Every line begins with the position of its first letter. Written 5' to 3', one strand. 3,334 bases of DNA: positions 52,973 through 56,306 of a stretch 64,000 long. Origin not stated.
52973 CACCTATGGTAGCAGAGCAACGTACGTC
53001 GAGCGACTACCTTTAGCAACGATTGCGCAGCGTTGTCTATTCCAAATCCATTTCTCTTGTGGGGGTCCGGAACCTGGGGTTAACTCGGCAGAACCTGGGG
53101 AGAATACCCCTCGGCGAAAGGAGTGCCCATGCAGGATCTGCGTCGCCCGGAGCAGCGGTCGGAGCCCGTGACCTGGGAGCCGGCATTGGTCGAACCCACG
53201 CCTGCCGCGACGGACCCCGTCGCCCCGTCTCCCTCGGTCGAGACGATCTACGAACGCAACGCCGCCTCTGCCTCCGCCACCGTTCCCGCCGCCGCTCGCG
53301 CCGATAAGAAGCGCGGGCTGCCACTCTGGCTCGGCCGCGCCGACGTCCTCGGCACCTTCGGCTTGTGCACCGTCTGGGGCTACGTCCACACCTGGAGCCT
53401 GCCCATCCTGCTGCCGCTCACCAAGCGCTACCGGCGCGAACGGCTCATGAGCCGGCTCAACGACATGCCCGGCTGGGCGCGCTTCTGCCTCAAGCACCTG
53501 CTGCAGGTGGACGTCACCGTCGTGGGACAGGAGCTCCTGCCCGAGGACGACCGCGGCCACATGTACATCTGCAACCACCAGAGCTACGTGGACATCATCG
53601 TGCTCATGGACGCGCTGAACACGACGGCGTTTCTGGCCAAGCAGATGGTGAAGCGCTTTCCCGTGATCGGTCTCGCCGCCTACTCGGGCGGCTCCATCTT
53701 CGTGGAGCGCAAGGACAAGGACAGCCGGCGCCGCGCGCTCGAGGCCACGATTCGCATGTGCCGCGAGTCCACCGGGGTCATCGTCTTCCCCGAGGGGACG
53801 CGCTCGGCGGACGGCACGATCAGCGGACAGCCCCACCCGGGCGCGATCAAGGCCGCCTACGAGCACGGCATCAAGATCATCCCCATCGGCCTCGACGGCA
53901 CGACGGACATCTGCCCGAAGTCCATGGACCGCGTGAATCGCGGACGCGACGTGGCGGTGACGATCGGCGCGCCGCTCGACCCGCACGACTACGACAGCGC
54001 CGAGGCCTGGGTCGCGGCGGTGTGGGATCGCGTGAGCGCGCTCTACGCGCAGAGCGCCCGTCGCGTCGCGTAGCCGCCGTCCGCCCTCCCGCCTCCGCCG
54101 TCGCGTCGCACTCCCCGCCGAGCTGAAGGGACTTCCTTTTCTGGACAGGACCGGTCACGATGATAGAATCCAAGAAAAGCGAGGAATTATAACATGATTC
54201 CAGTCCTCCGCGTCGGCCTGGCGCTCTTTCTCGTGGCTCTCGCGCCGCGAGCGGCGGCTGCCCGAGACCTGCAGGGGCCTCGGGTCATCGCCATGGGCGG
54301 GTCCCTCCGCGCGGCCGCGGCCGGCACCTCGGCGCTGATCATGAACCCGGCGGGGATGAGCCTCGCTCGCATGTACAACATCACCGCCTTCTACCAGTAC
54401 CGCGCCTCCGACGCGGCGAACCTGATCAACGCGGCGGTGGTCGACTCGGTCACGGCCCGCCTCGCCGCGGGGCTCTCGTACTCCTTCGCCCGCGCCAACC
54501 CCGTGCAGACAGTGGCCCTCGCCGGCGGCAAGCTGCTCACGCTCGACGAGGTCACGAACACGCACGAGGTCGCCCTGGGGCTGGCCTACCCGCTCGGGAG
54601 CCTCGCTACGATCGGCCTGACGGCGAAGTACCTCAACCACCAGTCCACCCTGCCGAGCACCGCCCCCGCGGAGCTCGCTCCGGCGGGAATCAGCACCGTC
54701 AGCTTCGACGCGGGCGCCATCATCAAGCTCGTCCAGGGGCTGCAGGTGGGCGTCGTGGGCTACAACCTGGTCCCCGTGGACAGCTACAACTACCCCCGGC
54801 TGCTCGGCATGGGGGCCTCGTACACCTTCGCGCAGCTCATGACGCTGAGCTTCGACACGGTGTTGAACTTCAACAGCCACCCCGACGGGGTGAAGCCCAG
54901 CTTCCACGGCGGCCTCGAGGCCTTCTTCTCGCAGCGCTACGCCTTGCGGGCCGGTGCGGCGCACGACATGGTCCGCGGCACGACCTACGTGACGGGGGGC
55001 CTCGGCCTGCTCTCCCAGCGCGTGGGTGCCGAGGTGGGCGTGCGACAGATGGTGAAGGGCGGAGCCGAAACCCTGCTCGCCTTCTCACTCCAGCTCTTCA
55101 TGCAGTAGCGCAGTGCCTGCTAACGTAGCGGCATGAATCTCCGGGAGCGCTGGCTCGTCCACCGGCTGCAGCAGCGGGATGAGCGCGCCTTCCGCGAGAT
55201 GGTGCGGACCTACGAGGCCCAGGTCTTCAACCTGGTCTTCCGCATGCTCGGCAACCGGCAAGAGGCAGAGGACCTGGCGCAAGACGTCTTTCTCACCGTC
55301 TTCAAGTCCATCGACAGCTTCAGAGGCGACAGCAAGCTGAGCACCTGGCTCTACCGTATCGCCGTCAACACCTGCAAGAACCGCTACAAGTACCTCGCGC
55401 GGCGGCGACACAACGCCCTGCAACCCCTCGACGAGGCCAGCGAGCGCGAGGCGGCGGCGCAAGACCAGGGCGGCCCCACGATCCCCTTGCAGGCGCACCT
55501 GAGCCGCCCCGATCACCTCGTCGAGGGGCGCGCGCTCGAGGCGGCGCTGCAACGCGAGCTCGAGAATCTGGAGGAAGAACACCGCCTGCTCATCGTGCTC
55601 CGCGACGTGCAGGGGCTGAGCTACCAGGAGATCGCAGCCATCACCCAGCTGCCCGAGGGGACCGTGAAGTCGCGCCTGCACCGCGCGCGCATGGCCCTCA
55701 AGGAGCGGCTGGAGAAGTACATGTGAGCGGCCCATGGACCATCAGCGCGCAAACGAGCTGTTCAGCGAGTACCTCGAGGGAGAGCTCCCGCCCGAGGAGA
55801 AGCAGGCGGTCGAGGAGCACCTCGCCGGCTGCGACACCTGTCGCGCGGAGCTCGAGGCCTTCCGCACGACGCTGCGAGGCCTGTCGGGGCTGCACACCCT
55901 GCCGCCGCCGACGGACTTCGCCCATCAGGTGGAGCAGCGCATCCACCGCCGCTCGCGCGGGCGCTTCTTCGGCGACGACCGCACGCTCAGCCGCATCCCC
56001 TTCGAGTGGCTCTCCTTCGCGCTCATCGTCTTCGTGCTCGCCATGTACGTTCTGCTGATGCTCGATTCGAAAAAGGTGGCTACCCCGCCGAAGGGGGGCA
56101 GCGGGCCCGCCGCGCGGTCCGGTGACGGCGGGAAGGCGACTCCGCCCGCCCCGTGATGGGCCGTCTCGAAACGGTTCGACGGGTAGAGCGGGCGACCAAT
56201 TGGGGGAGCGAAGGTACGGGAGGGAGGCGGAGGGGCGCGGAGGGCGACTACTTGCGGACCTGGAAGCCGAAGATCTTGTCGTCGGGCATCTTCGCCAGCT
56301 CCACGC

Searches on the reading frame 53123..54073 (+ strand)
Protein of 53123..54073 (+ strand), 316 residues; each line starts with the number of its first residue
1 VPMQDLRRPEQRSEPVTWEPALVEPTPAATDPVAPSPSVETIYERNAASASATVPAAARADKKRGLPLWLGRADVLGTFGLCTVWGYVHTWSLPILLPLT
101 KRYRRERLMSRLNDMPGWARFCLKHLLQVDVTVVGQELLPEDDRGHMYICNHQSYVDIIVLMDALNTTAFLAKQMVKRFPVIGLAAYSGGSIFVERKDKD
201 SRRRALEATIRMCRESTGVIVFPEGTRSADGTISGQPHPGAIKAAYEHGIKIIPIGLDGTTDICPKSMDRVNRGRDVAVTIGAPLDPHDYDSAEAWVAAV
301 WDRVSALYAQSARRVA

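Call 41: search_protein_families(library=pfam, proteins=[window:53123-54073:+], max_evalue=0.001)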
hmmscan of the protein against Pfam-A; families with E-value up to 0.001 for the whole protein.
window:53123-54073:+ (316 aa): 1 family
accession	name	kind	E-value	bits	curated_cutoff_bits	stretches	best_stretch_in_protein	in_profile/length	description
PF01553.26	Acyltransferase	-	3.5e-27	95.2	23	1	131-256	2-130/132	Acyltransferase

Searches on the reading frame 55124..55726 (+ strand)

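Call 42: search_protein_families(library=pfam, proteins=[window:55124-55726:+], max_evalue=0.1)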
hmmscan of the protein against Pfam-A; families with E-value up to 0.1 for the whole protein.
window:55124-55726:+ (200 aa): 13 families
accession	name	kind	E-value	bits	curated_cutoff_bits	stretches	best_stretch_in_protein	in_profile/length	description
PF04542.20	Sigma70_r2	-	7.3e-20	71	24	1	26-93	1-70/71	Sigma-70 region 2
PF08281.18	Sigma70_r4_2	-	5.1e-16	58.5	25.7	1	141-192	3-54/54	Sigma-70, region 4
PF04545.22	Sigma70_r4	-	1.2e-12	47.6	24.1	1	146-194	2-50/50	Sigma-70, region 4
PF07638.17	Sigma70_ECF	-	1.5e-05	25.4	21.1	1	12-196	8-183/185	ECF sigma factor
PF13384.12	HTH_23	-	0.0022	18.2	24.6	1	150-187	3-40/50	Homeodomain-like domain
PF22029.2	PhyR_sigma2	-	0.0043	17.5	27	1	42-79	16-53/55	Sigma2 domain of PhyR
PF13191.12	AAA_16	-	0.016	16.2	32.6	1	90-177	81-156/167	AAA ATPase domain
PF06530.18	Phage_antitermQ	-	0.017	15.5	26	0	139-196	54-110/118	Phage antitermination protein Q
PF21168.2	FkbO_Hyg5-like_N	-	0.032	14.7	27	1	27-113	17-107/122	Chorismatase FkbO/Hyg5-like, N-terminal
PF25787.1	HTH_SB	-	0.037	14.2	43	1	149-183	7-41/53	Sleeping Beauty transposase HTH domain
PF13412.12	HTH_24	-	0.038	14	21.9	1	154-185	7-38/48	Winged helix-turn-helix DNA-binding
PF13542.12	HTH_Tnp_ISL3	-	0.052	13.5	27.4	0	162-188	24-50/51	Helix-turn-helix domain of transposase family ISL3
PF13404.12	HTH_AsnC-type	-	0.056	13.7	27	0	165-187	18-40/42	AsnC-type helix-turn-helix domain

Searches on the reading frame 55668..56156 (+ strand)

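Call 42: search_protein_families(library=pfam, proteins=[window:55668-56156:+], max_evalue=0.1)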
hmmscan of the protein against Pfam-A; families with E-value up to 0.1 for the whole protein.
window:55668-56156:+ (162 aa): 1 family
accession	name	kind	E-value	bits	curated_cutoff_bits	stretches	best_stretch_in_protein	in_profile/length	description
PF13490.11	zf-HC2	-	2.4e-12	47.2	22.2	1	28-59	4-35/35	Putative zinc-finger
